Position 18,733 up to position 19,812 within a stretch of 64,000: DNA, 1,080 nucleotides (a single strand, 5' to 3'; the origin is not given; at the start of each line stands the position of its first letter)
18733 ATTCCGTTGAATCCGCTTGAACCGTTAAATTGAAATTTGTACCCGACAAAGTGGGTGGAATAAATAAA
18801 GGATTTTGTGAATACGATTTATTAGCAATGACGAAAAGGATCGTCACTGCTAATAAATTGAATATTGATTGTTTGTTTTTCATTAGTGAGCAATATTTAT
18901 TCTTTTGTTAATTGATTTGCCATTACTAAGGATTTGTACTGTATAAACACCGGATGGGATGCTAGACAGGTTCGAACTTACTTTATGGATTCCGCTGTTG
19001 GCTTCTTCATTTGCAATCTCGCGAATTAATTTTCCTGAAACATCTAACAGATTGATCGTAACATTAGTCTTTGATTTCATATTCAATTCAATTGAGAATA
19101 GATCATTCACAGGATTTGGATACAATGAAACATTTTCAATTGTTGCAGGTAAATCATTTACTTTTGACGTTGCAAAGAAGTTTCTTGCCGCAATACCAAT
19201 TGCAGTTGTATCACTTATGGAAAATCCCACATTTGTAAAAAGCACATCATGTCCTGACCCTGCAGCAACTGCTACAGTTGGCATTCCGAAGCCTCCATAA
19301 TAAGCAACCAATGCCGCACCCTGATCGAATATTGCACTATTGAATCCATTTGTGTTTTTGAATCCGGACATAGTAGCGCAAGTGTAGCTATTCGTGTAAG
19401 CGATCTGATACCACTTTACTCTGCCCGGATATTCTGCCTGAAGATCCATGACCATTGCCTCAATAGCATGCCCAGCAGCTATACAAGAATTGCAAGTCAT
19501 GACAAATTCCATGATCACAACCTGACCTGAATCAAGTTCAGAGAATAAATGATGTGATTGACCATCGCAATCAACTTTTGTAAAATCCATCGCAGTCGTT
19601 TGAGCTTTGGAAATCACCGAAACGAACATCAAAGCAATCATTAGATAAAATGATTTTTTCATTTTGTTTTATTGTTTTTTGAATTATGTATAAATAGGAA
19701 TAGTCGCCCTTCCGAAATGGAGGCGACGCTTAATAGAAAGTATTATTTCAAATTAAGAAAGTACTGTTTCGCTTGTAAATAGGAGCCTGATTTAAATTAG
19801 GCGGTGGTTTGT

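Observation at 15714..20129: Block of T9SS-exported proteins centred on a multicopper oxidase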

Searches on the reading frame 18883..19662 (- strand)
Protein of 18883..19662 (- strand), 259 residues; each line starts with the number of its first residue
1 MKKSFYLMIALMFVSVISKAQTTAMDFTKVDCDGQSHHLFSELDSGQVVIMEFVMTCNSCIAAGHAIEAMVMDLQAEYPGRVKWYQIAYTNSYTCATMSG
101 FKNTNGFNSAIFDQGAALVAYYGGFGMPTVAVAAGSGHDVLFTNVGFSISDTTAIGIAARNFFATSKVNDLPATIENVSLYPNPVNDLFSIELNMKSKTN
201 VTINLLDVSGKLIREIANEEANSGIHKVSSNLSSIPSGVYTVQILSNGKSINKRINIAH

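Call 7: search_protein_families(library=ncbifam, max_evalue=0.01, proteins=[window:18883-19662:-])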
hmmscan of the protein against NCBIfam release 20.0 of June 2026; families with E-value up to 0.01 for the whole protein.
window:18883-19662:- (259 aa): 6 families
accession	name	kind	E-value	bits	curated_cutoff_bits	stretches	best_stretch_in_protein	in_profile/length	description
TIGR04183.1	Por_Secre_tail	domain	2.3e-11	43.5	23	1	180-255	1-69/72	T9SS type A sorting domain-containing protein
NF038113.1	T9SSA_dep_M36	equivalog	2.5e-10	39.2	885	1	167-255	784-866/869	T9SS-dependent M36 family metallopeptidase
NF052323.1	T9SSA_dep_M6i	equivalog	4.6e-08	31.5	600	1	181-258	961-1040/1043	T9SS-dependent M6-like inactivated metalloprotease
NF052228.1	T9SS_PorZ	equivalog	2.1e-06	26.5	260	1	166-246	661-742/757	type IX secretion system anionic LPS delivery protein PorZ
NF033707.1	T9SS_sortase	equivalog_domain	6.7e-05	20.7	420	1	171-244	992-1075/1095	type IX secretion system sortase PorU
NF050177.1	TapA_OM_Porphy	equivalog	0.00028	19.8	500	1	163-250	456-536/544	TapA/TapC family T9SS-dependent outer membrane protein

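Call 8: search_protein_families(library=pfam, max_evalue=0.01, proteins=[window:18883-19662:-])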
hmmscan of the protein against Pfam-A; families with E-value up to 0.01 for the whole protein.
window:18883-19662:- (259 aa): 2 families
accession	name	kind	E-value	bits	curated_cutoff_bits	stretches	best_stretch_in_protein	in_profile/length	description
PF18962.6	Por_Secre_tail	-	1.4e-13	51.3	27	1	180-255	1-73/75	Secretion system C-terminal sorting domain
PF23623.1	GBD_IRG7_N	-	0.0015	19.1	27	0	189-247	26-81/95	IRG7 N-terminal galactose binding domain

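Call 11: find_encoding_contigs(protein=window:18883-19662:-, flank=10000, max_places=10)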
Protein window:18883-19662:- (259 aa): no gene with exactly this product is on record in the collection.

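Call 16: find_homologous_proteins(query=window:18883-19662:-, max_evalue=0.001)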
Query window:18883-19662:- (259 aa): 306 proteins with E <= 0.001 among 2673 candidates; the best 120 are listed.
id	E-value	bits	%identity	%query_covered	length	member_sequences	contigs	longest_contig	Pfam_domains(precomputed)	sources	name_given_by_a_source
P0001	1.0e-162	557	98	100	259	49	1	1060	PF18962.8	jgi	-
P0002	6.8e-147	505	94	97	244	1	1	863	PF18962.8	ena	-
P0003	2.9e-135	467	82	97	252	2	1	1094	PF18962.8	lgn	-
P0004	4.4e-135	466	79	100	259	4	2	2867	PF18962.8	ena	-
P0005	4.8e-134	463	82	97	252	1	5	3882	PF18962.8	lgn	-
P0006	3.0e-119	415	73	97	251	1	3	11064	PF18962.8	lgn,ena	-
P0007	4.6e-111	388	64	100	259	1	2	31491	PF18962.8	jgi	jgi:hypothetical protein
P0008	2.6e-105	369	64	92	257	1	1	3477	PF18962.8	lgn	-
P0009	1.0e-104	367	67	96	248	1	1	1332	PF18962.8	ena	-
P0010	6.8e-104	364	63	100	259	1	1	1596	PF18962.8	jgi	jgi:hypothetical protein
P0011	5.3e-99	348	59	100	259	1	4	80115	PF18962.8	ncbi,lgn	-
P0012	1.6e-98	347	59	100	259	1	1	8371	PF18962.8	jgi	jgi:hypothetical protein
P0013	1.1e-96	341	59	97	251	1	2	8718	PF18962.8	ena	-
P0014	3.3e-96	339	56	100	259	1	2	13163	PF18962.8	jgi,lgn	-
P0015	3.0e-95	336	56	100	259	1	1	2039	PF18962.8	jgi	-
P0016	1.6e-94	334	57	97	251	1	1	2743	PF18962.8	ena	-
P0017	1.4e-93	331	57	100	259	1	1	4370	PF18962.8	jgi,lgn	-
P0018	2.8e-92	326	56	100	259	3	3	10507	PF18962.8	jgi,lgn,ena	-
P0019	2.8e-90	320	56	97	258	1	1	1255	PF18962.8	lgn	-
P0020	1.9e-87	311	55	99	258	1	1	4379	PF18962.8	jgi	jgi:hypothetical protein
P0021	6.8e-83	296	51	100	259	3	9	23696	PF18962.8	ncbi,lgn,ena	-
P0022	3.5e-81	290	51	100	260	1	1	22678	PF18962.8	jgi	jgi:hypothetical protein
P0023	3.7e-80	287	50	100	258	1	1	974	PF18962.8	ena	-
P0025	8.9e-79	282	50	99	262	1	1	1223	PF18962.8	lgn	-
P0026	6.1e-78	279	50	99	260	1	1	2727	PF18962.8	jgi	jgi:hypothetical protein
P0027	1.6e-76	275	49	100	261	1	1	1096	PF18962.8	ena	-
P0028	7.8e-76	273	52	99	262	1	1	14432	PF18962.8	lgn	-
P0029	1.5e-75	272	48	100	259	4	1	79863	PF18962.8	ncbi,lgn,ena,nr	ncbi:MAG TPA: T9SS type A sorting domain-containing protein [Chitinophagales bacterium]|nr:T9SS type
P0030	1.1e-74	269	47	100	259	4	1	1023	PF18962.8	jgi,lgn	jgi:hypothetical protein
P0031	3.8e-72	260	47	93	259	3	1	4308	PF18962.8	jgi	jgi:hypothetical protein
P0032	1.7e-71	258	47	100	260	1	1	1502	PF18962.8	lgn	-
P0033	1.1e-70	256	48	99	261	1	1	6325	PF18962.8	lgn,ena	-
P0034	6.3e-70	253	45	99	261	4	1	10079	PF18962.8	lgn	-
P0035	1.3e-69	252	48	99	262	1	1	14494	PF18962.8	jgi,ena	-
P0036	2.7e-69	251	48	99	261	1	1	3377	PF18962.8,PF13860.13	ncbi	-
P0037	3.2e-69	251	47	99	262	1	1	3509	PF18962.8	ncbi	-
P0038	5.1e-68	247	44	97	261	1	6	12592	PF18962.8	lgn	-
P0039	1.7e-67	245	46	100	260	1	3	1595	PF18962.8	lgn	-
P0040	4.0e-67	244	45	99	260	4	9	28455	PF18962.8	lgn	-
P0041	1.2e-66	242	45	99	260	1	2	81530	PF18962.8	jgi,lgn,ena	-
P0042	1.4e-66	242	46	92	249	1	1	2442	PF18962.8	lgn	-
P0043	2.4e-66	241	45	99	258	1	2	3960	PF18962.8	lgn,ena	-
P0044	3.0e-66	241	46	94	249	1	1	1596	PF18962.8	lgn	-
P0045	3.6e-66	241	49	98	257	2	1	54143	PF18962.8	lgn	-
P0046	7.0e-66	240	47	95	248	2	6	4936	PF18962.8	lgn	-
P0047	1.3e-65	239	42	100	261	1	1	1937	PF18962.8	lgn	-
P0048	2.8e-65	238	44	98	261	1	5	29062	PF18962.8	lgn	-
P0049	3.0e-65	238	44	99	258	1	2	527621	PF18962.8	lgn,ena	-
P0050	6.5e-65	237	45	97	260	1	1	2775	PF18962.8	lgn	-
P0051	1.9e-64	235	44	100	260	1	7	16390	PF18962.8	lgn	-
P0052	2.4e-64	235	46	94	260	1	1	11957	PF18962.8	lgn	-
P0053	3.1e-64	235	44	100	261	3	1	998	PF18962.8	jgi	jgi:hypothetical protein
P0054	3.3e-64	234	43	100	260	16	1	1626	PF18962.8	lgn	-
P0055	3.7e-64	234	42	99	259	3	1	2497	PF18962.8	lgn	-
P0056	4.4e-64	234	48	92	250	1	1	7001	PF18962.8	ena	-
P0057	4.6e-64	234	46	99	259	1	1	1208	PF18962.8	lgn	-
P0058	5.6e-64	234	43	99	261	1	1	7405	PF18962.8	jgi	jgi:hypothetical protein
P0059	1.1e-63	233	44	100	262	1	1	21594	PF18962.8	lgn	-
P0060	1.2e-63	233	43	100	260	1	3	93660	PF18962.8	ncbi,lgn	-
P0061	1.3e-63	232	47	99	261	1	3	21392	PF18962.8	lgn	-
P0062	2.7e-63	231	46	99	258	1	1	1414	PF18962.8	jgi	jgi:thiol-disulfide isomerase/thioredoxin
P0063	3.5e-63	231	43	100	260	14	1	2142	PF18962.8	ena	-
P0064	6.4e-63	230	43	100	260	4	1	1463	PF18962.8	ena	-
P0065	7.4e-63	230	45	98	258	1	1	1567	PF18962.8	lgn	-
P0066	1.3e-62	229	47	93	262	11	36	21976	PF18962.8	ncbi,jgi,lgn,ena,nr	ncbi:MAG: T9SS type A sorting domain-containing protein [Sphingobacteriales bacterium]|nr:T9SS type 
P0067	1.8e-62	229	43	99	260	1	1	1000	PF18962.8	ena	-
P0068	2.2e-62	229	43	99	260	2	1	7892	PF18962.8,PF11589.15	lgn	-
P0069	2.8e-62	228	46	93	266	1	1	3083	PF18962.8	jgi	jgi:hypothetical protein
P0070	4.7e-62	227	45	100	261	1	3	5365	PF18962.8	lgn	-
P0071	5.8e-62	227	43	100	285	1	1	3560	PF18962.8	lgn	-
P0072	7.3e-62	227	45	98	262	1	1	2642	PF18962.8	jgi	jgi:hypothetical protein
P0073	7.7e-62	227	48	88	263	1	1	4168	PF18962.8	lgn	-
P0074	1.5e-61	226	43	100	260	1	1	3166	PF18962.8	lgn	-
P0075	1.8e-61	226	44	100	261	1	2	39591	PF18962.8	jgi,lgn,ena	-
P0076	2.3e-61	225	42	98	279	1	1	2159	PF18962.8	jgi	jgi:hypothetical protein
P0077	2.5e-61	225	46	93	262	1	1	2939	PF18962.8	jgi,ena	-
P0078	4.4e-61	224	43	98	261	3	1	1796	PF18962.8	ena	-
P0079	5.7e-61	224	44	100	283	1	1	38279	PF18962.8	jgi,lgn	jgi:hypothetical protein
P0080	2.3e-60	222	44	100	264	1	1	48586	PF18962.8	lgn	-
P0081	2.6e-60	222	43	99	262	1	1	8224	PF18962.8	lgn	-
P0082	5.4e-60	221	44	100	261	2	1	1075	PF18962.8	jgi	jgi:hypothetical protein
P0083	9.8e-60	220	43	100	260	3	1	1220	PF18962.8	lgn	-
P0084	1.6e-59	219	43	100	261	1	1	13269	PF18962.8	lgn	-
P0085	2.5e-59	219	43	100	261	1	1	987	PF18962.8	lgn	-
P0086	3.9e-59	218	42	100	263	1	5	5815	PF18962.8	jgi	jgi:hypothetical protein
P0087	1.4e-58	216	42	100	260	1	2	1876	PF18962.8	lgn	-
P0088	1.7e-58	216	42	93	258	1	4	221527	PF18962.8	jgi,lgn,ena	jgi:thiol-disulfide isomerase/thioredoxin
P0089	3.5e-58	215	44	98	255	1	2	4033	PF18962.8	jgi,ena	jgi:hypothetical protein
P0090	3.8e-58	215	43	97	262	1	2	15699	PF18962.8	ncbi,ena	-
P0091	4.0e-58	215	40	99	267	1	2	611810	PF18962.8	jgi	-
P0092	4.5e-58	214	44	96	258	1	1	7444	PF18962.8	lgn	-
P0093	1.1e-57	213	41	100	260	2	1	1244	PF18962.8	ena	-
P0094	2.1e-57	212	43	94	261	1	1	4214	PF18962.8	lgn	-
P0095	2.2e-57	212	39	100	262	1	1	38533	PF18962.8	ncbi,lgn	ncbi:MAG: T9SS type A sorting domain-containing protein [Bacteroidia bacterium]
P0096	6.3e-57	211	41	99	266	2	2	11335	PF18962.8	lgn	-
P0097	8.4e-57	210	46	81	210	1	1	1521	PF18962.8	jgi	jgi:hypothetical protein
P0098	1.3e-56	210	41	99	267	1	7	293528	PF18962.8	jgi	jgi:hypothetical protein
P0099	2.7e-56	209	39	100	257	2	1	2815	PF18962.8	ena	-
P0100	4.9e-56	208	39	100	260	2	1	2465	PF18962.8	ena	-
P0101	4.9e-56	208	40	100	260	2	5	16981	PF18962.8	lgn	-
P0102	6.4e-56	207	40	100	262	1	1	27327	PF18962.8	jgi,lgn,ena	-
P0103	7.9e-56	207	42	100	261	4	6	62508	PF18962.8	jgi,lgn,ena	-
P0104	7.9e-56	207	43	93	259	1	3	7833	PF18962.8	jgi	jgi:thiol-disulfide isomerase/thioredoxin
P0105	4.4e-55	205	43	100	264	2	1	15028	PF18962.8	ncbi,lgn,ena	-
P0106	1.0e-54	203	39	100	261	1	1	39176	PF18962.8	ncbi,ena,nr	ncbi:MAG TPA: T9SS type A sorting domain-containing protein [Bacteroidia bacterium]|nr:T9SS type A s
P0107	1.9e-54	203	43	93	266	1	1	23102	PF18962.8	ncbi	-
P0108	2.1e-54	202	40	100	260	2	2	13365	PF18962.8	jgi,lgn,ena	-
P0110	2.6e-54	202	42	100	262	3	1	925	PF18962.8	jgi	-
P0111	2.8e-54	202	41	97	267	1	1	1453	PF18962.8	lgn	-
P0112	3.1e-54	202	43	98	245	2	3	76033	PF18962.8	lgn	-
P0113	3.5e-54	202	41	100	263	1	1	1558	PF18962.8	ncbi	-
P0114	4.2e-54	201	39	100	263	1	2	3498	PF18962.8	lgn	-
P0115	4.3e-54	201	40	99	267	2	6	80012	PF18962.8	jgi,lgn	jgi:hypothetical protein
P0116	4.8e-54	201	42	93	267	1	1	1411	PF18962.8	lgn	-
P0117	5.5e-54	201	41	99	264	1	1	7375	PF18962.8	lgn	-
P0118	5.5e-54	201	41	100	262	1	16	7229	PF18962.8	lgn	-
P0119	6.0e-54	201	37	99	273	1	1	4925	PF18962.8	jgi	jgi:Secretion system C-terminal sorting domain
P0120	7.1e-54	201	40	100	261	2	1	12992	PF18962.8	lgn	-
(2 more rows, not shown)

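Call 17: find_encoding_contigs(protein=P0011, flank=10000, max_places=3)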
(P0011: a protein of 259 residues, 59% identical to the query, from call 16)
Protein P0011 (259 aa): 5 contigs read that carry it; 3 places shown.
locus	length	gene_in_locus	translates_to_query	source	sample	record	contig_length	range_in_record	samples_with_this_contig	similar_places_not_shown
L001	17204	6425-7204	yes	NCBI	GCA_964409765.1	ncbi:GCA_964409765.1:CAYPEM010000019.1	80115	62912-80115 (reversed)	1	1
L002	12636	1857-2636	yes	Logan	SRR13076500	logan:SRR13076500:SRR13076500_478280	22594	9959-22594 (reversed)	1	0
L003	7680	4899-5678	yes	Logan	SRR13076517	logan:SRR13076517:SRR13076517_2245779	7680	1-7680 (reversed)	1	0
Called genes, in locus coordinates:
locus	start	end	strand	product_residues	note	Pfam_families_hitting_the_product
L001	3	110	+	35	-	?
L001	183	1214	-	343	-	-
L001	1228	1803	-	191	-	PF06114:Peptidase_M78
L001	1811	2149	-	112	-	PF01381:HTH_3 (weak)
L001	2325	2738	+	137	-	-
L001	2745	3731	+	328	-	PF01734:Patatin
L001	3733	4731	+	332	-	PF18144:SMODS (weak), PF21654:DncV-like_NTFase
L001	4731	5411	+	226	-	-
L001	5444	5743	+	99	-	-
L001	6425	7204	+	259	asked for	PF18962:Por_Secre_tail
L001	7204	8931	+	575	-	PF07732:Cu-oxidase_3, PF00394:Cu-oxidase (weak), PF07731:Cu-oxidase_2, PF18962:Por_Secre_tail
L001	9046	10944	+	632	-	PF00873:ACR_tran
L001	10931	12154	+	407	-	-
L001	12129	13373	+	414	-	PF25919:BSH_CusB, PF25954:Beta-barrel_RND_2 (weak), PF25975:CzcB_C, PF25989:YknX_C (weak)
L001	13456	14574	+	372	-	PF19335:HMBD, PF25917:BSH_RND, PF25919:BSH_CusB, PF25973:BSH_CzcB (weak), PF25869:3HB_CusB, PF25954:Beta-barrel_RND_2, PF25967:RND-MFP_C, PF25989:YknX_C, +2 more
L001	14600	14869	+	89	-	PF19335:HMBD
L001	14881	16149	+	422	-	PF00873:ACR_tran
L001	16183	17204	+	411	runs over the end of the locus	PF27126:NmeDI_C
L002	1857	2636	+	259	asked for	PF18962:Por_Secre_tail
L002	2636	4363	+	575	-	PF07732:Cu-oxidase_3, PF00394:Cu-oxidase (weak), PF07731:Cu-oxidase_2, PF18962:Por_Secre_tail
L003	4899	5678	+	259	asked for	PF18962:Por_Secre_tail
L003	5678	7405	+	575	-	PF07732:Cu-oxidase_3, PF00394:Cu-oxidase (weak), PF07731:Cu-oxidase_2, PF18962:Por_Secre_tail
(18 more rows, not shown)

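Call 18: find_encoding_contigs(protein=P0007, flank=10000, max_places=2)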
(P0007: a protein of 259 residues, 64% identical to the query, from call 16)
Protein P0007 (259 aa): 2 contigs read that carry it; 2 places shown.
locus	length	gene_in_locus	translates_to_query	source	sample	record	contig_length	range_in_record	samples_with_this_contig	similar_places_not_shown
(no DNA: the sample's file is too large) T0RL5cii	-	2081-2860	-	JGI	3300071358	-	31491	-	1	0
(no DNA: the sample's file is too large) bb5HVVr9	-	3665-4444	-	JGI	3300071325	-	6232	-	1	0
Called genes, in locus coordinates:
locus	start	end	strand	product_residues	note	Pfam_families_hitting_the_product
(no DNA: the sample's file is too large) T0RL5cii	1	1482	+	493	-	?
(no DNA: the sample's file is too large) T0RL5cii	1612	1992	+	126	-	PF26622:DUF8199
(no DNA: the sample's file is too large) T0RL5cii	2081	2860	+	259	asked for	PF18962:Por_Secre_tail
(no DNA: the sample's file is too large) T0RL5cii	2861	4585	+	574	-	PF07732:Cu-oxidase_3, PF07731:Cu-oxidase_2, PF18962:Por_Secre_tail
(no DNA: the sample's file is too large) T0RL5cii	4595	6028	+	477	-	PF18962:Por_Secre_tail (weak)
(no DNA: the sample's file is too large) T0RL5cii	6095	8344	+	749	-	PF18962:Por_Secre_tail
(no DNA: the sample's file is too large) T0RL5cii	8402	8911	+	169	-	PF11827:DUF3347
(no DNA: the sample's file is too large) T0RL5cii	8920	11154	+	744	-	PF07732:Cu-oxidase_3, PF00394:Cu-oxidase, PF07731:Cu-oxidase_2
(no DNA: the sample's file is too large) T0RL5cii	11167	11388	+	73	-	PF19335:HMBD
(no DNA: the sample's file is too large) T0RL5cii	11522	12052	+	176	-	-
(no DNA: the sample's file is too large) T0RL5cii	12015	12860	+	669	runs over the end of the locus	PF00122:E1-E2_ATPase, PF00702:Hydrolase, PF08282:Hydrolase_3 (faint)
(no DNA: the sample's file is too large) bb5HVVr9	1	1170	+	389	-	?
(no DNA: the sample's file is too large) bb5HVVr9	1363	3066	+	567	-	PF06739:SBBP (weak), PF18962:Por_Secre_tail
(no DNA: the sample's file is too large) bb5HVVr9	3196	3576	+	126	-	PF26622:DUF8199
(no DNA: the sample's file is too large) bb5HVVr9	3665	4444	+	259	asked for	PF18962:Por_Secre_tail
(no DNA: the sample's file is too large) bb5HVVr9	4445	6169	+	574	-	PF07732:Cu-oxidase_3, PF07731:Cu-oxidase_2, PF18962:Por_Secre_tail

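Call 19: find_encoding_contigs(protein=P0029, flank=10000, max_places=2)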
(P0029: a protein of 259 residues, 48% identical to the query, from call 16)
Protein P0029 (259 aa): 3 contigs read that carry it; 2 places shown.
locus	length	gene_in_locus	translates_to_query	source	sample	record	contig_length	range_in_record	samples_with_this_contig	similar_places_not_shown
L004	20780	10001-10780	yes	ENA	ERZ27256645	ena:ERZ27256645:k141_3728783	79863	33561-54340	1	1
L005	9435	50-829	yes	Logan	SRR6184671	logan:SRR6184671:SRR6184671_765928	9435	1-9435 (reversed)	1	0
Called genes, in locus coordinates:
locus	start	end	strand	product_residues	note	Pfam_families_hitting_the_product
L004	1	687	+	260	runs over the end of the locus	PF01135:PCMT, PF02353:CMAS, PF13489:Methyltransf_23, PF01209:Ubie_methyltran, PF06325:PrmA, PF08241:Methyltransf_11, PF08242:Methyltransf_12, PF13649:Methyltransf_25, +3 more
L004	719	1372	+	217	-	PF04542:Sigma70_r2, PF22029:PhyR_sigma2 (weak), PF08281:Sigma70_r4_2, PF04545:Sigma70_r4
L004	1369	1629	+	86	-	PF13490:zf-HC2 (weak)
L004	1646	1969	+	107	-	PF00581:Rhodanese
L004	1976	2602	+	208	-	PF03848:TehB (weak), PF13489:Methyltransf_23, PF05891:Methyltransf_PK (weak), PF05401:NodS (weak), PF13847:Methyltransf_31, PF08241:Methyltransf_11, PF08242:Methyltransf_12, PF13649:Methyltransf_25, +1 more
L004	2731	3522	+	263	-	PF18962:Por_Secre_tail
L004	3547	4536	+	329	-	-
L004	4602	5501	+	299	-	PF18962:Por_Secre_tail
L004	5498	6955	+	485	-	PF18962:Por_Secre_tail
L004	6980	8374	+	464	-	PF26094:HTH_TSHZ3 (faint), PF18962:Por_Secre_tail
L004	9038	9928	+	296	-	PF18962:Por_Secre_tail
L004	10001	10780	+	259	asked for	PF18962:Por_Secre_tail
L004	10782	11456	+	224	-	PF18962:Por_Secre_tail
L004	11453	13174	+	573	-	PF07732:Cu-oxidase_3, PF07731:Cu-oxidase_2, PF18962:Por_Secre_tail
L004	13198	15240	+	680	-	PF00122:E1-E2_ATPase, PF08282:Hydrolase_3 (faint), PF00702:Hydrolase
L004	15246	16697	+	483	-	-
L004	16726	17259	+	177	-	PF11827:DUF3347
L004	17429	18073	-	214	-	PF00211:Guanylate_cyc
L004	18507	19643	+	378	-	PF07992:Pyr_redox_2, PF21706:FCSD_central (faint)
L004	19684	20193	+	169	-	PF05163:DinB, PF12867:DinB_2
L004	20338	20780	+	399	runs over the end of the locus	PF12833:HTH_18, PF00165:HTH_AraC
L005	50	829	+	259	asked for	PF18962:Por_Secre_tail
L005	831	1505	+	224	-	PF18962:Por_Secre_tail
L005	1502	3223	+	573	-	PF07732:Cu-oxidase_3, PF07731:Cu-oxidase_2, PF18962:Por_Secre_tail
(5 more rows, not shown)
